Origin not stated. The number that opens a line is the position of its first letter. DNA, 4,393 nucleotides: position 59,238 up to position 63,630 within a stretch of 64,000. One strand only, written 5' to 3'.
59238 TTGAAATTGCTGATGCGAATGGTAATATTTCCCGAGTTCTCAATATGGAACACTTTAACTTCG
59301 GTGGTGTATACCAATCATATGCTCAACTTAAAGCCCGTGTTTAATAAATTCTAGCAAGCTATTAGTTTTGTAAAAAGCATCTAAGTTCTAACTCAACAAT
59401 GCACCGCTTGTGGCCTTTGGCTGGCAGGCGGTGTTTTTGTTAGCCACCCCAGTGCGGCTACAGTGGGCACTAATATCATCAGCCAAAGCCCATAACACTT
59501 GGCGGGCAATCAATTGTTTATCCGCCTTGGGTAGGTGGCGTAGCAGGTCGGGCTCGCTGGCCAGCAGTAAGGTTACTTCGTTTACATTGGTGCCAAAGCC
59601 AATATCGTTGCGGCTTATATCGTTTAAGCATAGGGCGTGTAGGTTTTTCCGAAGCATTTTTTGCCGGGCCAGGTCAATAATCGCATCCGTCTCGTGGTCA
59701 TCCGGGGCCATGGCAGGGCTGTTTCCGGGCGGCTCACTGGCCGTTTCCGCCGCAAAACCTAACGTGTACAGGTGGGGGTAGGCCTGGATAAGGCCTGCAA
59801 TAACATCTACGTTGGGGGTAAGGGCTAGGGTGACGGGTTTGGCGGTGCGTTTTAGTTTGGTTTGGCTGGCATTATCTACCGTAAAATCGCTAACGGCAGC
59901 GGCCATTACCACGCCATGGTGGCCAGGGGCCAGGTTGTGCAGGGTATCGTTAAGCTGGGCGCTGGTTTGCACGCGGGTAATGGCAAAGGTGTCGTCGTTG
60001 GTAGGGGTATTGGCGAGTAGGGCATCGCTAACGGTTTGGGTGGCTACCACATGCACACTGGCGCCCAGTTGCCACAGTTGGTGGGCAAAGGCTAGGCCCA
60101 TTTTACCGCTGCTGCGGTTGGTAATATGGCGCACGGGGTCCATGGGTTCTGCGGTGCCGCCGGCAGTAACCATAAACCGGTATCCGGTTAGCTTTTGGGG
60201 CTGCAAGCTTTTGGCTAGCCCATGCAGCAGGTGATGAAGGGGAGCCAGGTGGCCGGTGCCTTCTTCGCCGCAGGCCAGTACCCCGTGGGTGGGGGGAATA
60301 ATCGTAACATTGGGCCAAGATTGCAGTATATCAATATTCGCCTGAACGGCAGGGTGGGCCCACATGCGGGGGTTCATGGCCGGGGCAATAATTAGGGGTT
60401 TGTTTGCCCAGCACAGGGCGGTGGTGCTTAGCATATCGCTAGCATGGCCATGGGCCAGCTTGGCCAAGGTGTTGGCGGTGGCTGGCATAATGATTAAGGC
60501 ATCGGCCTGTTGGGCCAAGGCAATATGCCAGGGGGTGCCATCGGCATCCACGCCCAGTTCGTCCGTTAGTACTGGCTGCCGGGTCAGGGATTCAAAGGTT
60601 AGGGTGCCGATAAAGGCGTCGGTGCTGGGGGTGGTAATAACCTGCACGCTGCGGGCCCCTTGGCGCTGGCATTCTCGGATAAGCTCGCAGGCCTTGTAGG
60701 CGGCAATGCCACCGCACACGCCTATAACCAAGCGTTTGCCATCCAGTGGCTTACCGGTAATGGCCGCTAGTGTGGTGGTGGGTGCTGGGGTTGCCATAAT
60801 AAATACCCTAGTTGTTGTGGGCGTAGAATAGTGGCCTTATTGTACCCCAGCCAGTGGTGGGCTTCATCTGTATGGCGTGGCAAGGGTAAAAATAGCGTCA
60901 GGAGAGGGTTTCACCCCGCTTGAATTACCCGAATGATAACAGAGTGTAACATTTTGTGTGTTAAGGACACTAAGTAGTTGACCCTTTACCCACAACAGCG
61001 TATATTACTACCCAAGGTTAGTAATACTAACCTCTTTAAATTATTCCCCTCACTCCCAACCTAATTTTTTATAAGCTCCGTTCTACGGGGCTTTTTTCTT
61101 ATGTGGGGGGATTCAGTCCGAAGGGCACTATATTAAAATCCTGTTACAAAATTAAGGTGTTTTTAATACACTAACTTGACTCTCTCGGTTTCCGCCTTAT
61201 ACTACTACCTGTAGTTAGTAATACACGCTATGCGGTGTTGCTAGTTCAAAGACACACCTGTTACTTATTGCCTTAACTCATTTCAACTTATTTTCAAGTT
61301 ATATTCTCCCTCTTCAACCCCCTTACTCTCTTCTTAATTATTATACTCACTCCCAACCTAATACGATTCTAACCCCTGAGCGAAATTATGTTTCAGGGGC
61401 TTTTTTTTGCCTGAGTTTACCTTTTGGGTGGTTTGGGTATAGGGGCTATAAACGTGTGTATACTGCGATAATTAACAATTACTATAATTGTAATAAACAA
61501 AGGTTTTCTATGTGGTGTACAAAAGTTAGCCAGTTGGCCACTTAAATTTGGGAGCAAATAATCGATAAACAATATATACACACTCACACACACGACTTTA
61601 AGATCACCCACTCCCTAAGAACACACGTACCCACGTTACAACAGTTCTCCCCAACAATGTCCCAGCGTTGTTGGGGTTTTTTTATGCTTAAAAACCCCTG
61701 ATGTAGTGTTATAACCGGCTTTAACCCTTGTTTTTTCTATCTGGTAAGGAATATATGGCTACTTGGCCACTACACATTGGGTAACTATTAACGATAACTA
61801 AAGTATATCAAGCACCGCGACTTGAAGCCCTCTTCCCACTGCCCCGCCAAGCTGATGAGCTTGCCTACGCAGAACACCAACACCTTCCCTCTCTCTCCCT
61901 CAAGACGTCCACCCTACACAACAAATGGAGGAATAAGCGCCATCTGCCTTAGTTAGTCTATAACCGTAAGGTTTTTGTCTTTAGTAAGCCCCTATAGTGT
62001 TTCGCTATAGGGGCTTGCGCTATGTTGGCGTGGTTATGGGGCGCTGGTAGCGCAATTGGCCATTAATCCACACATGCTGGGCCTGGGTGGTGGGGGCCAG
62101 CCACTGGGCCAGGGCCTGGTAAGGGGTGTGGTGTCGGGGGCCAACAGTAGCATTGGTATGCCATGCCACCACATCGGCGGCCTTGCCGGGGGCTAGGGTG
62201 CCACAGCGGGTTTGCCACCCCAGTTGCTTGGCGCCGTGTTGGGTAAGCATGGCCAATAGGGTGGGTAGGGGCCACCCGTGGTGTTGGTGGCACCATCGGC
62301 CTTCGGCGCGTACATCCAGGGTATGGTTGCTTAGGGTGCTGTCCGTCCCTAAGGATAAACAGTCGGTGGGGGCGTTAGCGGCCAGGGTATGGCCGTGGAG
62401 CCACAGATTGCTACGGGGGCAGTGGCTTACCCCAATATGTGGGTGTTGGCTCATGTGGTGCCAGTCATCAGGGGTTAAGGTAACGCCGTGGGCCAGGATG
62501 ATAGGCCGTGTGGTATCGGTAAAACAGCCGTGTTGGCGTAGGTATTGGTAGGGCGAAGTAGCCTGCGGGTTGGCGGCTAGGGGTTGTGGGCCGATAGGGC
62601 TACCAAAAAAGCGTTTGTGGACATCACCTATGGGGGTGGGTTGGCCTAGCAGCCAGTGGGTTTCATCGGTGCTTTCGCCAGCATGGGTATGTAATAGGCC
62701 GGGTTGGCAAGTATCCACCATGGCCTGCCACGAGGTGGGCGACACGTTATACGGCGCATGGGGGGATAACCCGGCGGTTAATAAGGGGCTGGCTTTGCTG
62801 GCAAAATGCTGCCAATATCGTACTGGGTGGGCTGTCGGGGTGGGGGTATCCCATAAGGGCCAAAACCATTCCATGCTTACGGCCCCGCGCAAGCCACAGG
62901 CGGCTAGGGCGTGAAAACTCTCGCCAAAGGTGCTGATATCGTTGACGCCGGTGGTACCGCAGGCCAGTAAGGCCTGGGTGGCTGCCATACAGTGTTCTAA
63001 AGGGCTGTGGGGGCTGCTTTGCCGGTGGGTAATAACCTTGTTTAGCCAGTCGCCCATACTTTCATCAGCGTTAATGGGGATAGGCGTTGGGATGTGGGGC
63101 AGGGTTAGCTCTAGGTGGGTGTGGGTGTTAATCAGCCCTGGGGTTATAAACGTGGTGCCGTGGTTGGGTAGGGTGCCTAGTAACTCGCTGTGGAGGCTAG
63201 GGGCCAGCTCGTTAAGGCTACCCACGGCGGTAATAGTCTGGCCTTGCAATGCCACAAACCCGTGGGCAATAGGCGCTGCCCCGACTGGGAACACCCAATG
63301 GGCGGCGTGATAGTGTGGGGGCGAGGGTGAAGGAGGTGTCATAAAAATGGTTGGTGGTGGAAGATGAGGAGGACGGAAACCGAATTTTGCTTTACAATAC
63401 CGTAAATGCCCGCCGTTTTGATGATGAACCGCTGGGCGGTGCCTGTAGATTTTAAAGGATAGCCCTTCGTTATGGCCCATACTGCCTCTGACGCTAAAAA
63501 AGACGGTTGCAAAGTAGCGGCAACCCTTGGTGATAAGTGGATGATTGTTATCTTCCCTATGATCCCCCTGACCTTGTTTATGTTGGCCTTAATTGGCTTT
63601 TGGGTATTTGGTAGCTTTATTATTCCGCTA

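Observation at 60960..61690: Three tandem, same-strand sRNA-like transcription units with a shared C-rich ACUCCC motif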

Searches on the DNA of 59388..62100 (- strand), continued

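Call 84: search_rna_families(source=L130, start=2100, end=2700, threshold=evalue, max_evalue=10, show_alignments=2)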
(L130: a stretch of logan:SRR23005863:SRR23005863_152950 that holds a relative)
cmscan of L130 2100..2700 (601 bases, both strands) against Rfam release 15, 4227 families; matches with E-value up to 10: 4.
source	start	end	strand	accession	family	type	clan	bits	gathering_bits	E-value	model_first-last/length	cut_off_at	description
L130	2184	2210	-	RF00284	SNORD74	Gene; snRNA; snoRNA; CD-box;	CL00069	13.9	41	4.6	1-80/80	no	Small nucleolar RNA SNORD74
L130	2399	2486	-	RF02399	NsiR1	Gene; sRNA;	-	13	39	9.8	1-60/60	no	Nitrogen stress-induced RNA 1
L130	2392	2462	-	RF00519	suhB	Gene; sRNA;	CL00108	12.6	41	8.7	1-77/77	no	Makes More Granules Regulator RNA (mmgR)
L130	2491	2511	+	RF01130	sR46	Gene; snRNA; snoRNA; CD-box;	-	10.7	50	9.5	3-23/56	no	Small nucleolar RNA sR46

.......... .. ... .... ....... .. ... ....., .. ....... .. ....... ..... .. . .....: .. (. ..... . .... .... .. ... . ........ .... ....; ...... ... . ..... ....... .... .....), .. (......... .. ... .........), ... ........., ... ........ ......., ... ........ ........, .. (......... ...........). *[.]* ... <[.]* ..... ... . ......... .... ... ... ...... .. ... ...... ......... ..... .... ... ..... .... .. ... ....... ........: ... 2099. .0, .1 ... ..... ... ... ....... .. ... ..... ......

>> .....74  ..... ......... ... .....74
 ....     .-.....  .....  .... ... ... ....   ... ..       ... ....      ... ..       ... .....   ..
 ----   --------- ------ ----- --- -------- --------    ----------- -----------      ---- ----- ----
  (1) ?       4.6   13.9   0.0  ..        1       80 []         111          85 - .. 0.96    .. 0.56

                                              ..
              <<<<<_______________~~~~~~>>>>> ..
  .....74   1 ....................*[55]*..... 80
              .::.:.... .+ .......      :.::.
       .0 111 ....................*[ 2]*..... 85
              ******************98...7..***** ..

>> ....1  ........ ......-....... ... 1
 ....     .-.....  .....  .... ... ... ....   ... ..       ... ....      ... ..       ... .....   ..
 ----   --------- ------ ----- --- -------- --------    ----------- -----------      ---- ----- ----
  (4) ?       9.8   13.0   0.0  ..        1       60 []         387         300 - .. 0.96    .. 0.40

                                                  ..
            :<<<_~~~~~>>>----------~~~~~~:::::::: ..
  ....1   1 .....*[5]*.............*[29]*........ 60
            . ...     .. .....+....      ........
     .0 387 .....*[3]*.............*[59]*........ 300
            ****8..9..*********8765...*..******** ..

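Call 87: search_dna_similar(query=window:60930-61700:+, collection=plasmids, mode=distant, max_rows=10, max_evalue=0.01)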
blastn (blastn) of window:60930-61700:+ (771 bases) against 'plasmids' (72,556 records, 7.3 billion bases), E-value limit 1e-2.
No match.

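Call 88: search_dna_similar(query=window:60930-61700:+, collection=phages, mode=distant, max_rows=10, max_evalue=0.01)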
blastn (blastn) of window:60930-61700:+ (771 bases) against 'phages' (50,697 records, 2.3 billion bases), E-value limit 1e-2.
No match.

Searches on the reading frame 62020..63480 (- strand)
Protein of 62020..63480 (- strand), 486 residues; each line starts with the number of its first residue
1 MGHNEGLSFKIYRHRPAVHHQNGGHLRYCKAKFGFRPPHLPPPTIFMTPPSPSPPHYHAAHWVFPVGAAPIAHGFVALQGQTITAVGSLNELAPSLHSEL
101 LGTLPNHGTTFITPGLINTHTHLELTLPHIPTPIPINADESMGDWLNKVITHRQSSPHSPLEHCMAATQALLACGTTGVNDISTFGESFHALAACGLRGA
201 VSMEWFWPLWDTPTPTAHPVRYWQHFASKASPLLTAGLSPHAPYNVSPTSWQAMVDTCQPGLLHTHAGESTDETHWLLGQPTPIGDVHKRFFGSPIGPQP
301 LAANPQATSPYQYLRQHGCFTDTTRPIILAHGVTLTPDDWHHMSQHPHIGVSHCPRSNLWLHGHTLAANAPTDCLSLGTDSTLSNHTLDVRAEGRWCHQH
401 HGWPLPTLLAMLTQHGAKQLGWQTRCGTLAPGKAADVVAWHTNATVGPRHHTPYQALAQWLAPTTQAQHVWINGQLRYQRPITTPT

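Call 9: search_protein_families(library=pfam, proteins=[window:62020-63480:-])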
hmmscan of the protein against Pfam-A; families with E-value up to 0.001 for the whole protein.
window:62020-63480:- (486 aa): 2 families
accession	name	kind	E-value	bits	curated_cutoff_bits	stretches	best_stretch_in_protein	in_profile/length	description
PF01979.26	Amidohydro_1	-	9.2e-29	101.2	25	1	111-476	1-344/345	Amidohydrolase family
PF07969.17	Amidohydro_3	-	9.1e-10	39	29.7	1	386-477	387-471/472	Amidohydrolase family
